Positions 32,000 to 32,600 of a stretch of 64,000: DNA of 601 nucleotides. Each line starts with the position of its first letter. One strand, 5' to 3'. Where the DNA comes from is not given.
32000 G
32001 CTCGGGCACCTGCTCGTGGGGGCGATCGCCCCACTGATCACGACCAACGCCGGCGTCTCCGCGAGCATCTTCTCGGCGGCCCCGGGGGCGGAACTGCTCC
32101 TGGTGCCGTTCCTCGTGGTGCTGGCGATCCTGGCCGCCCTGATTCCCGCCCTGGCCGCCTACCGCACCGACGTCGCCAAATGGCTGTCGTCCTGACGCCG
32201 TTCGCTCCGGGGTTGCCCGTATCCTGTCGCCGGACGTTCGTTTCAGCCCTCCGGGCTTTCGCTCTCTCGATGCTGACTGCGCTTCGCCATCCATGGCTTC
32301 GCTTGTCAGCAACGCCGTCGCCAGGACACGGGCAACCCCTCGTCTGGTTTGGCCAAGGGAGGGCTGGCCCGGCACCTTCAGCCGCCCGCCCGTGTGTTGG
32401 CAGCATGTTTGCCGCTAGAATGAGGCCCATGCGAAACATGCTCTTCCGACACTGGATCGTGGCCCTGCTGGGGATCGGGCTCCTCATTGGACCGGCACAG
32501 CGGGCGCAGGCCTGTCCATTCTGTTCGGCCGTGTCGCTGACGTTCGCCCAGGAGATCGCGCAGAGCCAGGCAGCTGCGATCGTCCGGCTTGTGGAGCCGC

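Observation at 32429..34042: Two paralogous exported proteins with an invariant A-C-P-F-C motif at the predicted signal-peptidase site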

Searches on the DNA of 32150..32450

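Call 72: search_rna_families(source=window, start=32150, end=32450, threshold=evalue, max_evalue=1)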
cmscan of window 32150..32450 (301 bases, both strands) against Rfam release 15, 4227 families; matches with E-value up to 1: 0.
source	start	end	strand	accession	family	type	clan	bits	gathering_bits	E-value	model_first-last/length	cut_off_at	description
